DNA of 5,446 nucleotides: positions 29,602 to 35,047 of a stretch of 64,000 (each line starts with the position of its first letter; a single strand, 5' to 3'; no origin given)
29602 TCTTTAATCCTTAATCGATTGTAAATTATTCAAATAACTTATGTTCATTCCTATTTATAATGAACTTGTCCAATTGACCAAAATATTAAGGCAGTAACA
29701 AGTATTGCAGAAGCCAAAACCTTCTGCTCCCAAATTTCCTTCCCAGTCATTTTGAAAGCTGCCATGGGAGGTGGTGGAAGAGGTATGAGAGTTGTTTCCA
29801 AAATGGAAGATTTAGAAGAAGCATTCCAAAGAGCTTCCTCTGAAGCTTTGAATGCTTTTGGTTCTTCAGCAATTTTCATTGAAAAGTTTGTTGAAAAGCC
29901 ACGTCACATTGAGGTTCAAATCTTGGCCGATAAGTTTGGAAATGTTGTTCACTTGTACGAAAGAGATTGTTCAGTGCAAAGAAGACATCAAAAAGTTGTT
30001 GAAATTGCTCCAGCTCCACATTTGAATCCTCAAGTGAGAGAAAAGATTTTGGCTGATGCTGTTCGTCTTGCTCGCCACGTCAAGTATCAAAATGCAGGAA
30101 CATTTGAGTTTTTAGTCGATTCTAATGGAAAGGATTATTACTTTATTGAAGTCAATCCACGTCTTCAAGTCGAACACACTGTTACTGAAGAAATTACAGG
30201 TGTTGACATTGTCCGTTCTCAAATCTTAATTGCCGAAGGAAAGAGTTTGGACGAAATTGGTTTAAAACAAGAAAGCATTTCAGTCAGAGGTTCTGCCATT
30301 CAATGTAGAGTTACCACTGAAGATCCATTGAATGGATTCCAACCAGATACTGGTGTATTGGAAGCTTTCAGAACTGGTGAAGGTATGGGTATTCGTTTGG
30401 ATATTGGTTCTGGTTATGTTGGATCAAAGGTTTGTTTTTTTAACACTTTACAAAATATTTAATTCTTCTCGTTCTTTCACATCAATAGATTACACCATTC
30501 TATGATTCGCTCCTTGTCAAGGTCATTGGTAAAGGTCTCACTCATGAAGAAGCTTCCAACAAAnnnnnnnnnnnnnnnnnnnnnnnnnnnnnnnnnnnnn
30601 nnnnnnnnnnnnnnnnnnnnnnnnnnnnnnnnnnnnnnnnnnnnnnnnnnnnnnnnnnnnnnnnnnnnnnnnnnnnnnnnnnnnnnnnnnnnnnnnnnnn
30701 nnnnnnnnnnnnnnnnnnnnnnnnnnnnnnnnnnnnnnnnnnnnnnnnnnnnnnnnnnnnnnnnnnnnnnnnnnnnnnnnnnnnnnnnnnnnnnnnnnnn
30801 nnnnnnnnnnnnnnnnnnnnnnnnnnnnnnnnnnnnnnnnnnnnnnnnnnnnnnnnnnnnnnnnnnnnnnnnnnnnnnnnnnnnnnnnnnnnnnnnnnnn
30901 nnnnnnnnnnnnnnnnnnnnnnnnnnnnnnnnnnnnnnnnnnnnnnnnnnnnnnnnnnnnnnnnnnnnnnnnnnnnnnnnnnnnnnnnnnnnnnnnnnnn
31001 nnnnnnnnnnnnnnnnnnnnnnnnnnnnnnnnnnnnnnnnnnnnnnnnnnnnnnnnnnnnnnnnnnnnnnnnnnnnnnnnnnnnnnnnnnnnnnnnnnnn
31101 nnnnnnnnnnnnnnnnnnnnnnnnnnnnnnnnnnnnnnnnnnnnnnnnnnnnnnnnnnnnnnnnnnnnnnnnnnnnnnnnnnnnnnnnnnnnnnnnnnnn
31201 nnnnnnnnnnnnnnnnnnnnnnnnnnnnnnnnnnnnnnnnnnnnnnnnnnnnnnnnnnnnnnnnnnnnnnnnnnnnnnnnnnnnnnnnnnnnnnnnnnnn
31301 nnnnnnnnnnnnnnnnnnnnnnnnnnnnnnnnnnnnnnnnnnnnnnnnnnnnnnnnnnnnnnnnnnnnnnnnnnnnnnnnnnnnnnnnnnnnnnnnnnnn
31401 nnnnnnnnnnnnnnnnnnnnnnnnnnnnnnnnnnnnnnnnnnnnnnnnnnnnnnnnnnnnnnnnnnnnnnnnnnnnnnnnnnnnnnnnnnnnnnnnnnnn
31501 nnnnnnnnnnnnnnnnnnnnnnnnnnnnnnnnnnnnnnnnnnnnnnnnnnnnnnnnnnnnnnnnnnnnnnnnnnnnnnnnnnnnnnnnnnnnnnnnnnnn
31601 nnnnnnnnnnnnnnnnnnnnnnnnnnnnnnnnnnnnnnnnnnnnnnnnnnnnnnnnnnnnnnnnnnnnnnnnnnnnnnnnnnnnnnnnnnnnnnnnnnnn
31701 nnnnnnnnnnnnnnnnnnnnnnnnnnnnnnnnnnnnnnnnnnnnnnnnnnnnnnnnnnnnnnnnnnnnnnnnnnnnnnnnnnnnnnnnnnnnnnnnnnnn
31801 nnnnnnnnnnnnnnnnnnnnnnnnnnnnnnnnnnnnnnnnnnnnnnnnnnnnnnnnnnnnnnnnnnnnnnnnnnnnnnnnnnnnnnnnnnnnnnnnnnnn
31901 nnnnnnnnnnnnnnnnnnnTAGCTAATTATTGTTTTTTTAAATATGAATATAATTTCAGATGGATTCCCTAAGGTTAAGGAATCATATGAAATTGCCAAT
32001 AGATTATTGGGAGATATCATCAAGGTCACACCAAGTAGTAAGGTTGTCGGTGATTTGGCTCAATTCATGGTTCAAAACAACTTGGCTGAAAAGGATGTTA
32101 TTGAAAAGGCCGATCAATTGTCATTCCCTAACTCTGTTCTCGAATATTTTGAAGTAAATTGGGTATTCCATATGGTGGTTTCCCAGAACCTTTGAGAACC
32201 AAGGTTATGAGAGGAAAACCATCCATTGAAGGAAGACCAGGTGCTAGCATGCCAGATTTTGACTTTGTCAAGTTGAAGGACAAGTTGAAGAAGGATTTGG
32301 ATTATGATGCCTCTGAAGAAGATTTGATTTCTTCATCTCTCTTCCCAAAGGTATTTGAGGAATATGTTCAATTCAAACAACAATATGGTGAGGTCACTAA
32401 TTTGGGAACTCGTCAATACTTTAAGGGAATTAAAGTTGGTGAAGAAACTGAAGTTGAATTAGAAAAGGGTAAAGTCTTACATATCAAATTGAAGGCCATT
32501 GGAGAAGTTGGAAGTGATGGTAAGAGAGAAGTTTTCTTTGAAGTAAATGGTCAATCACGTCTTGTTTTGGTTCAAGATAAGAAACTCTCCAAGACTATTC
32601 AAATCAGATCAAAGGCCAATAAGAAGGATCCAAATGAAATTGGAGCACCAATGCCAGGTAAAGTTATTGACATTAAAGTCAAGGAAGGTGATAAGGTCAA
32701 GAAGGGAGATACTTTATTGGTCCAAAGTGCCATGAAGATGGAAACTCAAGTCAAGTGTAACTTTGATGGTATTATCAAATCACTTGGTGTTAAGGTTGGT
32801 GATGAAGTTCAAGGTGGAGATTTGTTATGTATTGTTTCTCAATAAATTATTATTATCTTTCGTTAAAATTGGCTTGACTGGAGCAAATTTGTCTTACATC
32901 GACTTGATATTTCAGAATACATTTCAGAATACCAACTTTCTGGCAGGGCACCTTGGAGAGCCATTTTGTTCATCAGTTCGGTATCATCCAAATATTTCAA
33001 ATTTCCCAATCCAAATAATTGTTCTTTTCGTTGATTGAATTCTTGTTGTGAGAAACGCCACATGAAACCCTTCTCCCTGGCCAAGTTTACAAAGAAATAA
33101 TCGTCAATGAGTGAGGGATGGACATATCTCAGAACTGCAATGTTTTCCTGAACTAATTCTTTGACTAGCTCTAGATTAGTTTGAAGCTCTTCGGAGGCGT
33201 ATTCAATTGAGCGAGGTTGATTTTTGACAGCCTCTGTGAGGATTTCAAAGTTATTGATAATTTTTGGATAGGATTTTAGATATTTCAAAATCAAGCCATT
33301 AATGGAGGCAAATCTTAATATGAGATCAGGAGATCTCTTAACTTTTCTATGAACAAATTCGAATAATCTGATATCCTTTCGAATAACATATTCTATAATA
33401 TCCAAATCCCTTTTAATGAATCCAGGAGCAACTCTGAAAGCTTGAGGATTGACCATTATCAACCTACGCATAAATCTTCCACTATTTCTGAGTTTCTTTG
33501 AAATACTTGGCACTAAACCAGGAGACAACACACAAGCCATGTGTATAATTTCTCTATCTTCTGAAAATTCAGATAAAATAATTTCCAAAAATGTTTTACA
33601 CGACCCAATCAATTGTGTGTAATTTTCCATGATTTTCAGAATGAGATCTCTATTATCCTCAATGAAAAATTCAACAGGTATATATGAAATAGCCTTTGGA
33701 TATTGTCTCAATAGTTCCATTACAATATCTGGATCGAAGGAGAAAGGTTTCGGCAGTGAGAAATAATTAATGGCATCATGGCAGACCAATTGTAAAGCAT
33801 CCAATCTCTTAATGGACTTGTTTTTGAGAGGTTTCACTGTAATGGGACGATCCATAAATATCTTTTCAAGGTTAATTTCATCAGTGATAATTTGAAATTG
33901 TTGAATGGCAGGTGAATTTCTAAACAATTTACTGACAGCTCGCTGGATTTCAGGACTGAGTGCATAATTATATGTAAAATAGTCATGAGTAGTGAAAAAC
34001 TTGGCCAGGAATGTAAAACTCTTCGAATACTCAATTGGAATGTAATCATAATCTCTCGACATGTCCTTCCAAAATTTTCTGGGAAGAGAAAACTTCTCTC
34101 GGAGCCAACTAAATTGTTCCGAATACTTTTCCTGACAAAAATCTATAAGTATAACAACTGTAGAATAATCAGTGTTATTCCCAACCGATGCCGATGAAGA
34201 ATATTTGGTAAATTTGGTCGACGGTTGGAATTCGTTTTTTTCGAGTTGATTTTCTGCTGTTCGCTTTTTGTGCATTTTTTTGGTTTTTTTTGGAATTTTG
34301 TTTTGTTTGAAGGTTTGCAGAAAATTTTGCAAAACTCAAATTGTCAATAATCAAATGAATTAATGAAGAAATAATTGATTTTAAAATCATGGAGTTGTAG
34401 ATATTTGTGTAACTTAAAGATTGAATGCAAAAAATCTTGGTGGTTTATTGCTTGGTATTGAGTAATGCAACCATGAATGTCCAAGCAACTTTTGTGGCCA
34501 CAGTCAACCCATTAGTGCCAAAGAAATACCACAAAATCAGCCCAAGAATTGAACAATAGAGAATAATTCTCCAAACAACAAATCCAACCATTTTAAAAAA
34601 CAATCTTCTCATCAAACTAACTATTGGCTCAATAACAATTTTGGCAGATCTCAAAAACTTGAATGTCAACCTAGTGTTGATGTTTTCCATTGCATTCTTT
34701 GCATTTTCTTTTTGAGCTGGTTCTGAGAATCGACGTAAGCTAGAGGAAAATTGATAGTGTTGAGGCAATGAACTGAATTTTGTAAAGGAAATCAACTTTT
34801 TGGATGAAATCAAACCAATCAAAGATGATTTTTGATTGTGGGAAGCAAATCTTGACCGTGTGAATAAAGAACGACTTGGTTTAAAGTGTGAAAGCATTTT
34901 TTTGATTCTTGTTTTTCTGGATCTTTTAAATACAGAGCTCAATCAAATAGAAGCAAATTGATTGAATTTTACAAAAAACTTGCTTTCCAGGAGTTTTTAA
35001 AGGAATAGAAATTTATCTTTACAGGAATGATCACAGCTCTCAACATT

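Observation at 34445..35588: Tandem pair of small paralogous proteins with a mitochondrial presequence and a conserved double-TM hairpin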

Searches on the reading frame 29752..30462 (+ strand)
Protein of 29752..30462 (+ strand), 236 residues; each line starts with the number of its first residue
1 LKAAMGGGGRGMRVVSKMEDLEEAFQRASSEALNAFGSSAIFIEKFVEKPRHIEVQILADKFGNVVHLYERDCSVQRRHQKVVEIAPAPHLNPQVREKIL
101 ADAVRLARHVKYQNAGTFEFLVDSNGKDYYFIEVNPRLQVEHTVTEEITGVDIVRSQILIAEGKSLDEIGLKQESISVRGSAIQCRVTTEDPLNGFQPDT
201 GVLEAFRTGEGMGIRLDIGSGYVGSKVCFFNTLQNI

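Call 5: search_protein_families(library=pfam, proteins=[window:29752-30462:+], max_evalue=0.01)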
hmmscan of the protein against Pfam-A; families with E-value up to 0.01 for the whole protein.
window:29752-30462:+ (236 aa): 4 families
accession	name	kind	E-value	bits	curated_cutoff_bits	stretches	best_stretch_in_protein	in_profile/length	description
PF02786.22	CPSase_L_D2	-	8.5e-67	225.2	19.8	1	2-168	44-210/211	Carbamoyl-phosphate synthase L chain, ATP binding domain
PF02785.25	Biotin_carb_C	-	4.5e-06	27.2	32.4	1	184-219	1-36/108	Biotin carboxylase C-terminal domain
PF02222.28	ATP-grasp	-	1.7e-05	25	27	1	2-137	36-162/179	ATP-grasp domain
PF07478.18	Dala_Dala_lig_C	-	9.4e-05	22.4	24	1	2-136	42-174/204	D-ala D-ala ligase C-terminus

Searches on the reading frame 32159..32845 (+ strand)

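Call 5: search_protein_families(library=pfam, proteins=[window:32159-32845:+], max_evalue=0.01)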
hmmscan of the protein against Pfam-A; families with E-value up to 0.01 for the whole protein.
window:32159-32845:+ (228 aa): 7 families
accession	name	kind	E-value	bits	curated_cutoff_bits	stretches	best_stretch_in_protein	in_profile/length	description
PF02436.23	PYC_OADA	-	3e-28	99.4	27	1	1-110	92-201/201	Conserved carboxylase domain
PF00364.28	Biotin_lipoyl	-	2.4e-18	66.1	22.1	1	159-225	1-72/73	Biotin-requiring enzyme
PF13533.13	Biotin_lipoyl_2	-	8.3e-11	41.9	29.8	2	163-188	5-30/32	Biotin-lipoyl like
PF16576.10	HlyD_D23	-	0.00013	21.7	30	0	148-187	98-137/214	Barrel-sandwich domain of CusB or HlyD membrane-fusion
PF05896.17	NQRA_N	-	0.00068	20.2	25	0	170-190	40-60/94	NqrA N-terminal barrel-sandwich hybrid domain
PF07831.19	PYNP_C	-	0.0019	18.2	27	0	170-187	34-51/75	Pyrimidine nucleoside phosphorylase C-terminal domain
PF13437.12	HlyD_3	-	0.0033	18.6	22.2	0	161-187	2-28/106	HlyD family secretion protein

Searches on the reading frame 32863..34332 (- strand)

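Call 5: search_protein_families(library=pfam, proteins=[window:32863-34332:-], max_evalue=0.01)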
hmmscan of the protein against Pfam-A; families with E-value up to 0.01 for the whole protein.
window:32863-34332:- (489 aa): 1 family
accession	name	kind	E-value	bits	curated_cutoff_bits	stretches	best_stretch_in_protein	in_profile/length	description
PF13475.11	DUF4116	-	1.5e-25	88.9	24.9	2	361-408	1-48/49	Domain of unknown function (DUF4116)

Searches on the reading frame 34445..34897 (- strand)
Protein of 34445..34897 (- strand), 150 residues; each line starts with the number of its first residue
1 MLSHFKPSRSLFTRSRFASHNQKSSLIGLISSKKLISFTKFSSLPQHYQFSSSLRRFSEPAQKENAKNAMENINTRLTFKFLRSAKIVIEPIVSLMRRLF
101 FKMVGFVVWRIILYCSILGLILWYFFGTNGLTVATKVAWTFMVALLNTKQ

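Call 5: search_protein_families(library=pfam, proteins=[window:34445-34897:-], max_evalue=0.01)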
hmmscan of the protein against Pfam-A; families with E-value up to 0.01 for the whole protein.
window:34445-34897:- (150 aa): 0 families

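Call 8: find_encoding_contigs(protein=window:34445-34897:-, flank=5000)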
Protein window:34445-34897:- (150 aa): no gene with exactly this product is on record in the collection.

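Call 37: search_protein_families(library=pfam, proteins=[window:34448-34897:-], max_evalue=10)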
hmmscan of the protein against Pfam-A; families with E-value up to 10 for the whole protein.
window:34448-34897:- (150 aa): 1 family
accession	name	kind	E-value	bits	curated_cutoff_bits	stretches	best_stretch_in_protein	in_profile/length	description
PF03303.18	WTF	-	0.087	13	25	1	59-141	72-157/224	WTF protein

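Call 38: search_protein_families(library=ncbifam, proteins=[window:34448-34897:-], max_evalue=10)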
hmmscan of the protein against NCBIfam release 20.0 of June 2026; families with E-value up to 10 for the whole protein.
window:34448-34897:- (150 aa): 1 family
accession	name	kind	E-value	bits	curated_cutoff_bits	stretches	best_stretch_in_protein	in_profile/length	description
NF049917.1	ISAon1_downstr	equivalog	0.028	13.5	250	1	9-94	191-277/327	ISAon1 family transposase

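Call 55: search_solved_structures(query=window:34448-34897:-, max_evalue=10)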
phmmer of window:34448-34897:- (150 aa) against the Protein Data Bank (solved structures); distinct sequences matched with E-value up to 10: 1.
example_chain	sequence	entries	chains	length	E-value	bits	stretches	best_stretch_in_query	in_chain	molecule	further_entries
9mh8_A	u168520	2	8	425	0.79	13.2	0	42-125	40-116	G protein-activated inward rectifier potassium channel 2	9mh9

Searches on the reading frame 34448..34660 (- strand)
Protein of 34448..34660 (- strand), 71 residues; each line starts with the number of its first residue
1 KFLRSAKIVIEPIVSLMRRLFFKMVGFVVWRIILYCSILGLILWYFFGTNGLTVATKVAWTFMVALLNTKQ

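Call 37: search_protein_families(library=pfam, proteins=[window:34448-34660:-], max_evalue=10)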
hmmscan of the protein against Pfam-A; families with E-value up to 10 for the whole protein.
window:34448-34660:- (71 aa): 2 families
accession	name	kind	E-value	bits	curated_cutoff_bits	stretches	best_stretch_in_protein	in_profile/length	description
PF19870.4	DUF6343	-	0.66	10.8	27.2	1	31-67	15-50/82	Family of unknown function (DUF6343)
PF13396.11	PLDc_N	-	8.7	6.8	23.3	0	28-48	20-41/42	Phospholipase_D-nuclease N-terminal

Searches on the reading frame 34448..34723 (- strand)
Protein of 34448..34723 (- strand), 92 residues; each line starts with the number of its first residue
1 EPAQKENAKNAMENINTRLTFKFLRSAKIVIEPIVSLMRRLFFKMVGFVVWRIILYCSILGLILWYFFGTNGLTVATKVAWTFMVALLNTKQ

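Call 53: predict_structure(alignment_id=A4)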
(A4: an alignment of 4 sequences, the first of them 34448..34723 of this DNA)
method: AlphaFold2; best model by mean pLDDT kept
length: 92 residues; sequences in the alignment: 4
mean_pLDDT: 73.1   pTM: 0.32
mean pLDDT of the five models: 73.1, 72.9, 72.5, 71.9, 71.2
residues with pLDDT >= 90: 0; 70-90: 57; 50-70: 34; < 50: 1
segments of 3 or more residues with pLDDT < 50: none
pLDDT, mean of each block of 10 residues (from residue 1): 62 66 59 71 79 86 80 79 81 55
secondary structure, 60 per line:
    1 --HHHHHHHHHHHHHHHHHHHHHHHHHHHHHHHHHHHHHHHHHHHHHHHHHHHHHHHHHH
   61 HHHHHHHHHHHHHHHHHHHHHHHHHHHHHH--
elements in order: H3-90

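Call 56: search_solved_structures(query=A4, max_evalue=10)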
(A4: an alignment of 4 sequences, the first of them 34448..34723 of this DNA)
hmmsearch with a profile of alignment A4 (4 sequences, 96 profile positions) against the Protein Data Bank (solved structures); distinct sequences matched with E-value up to 10: 0.
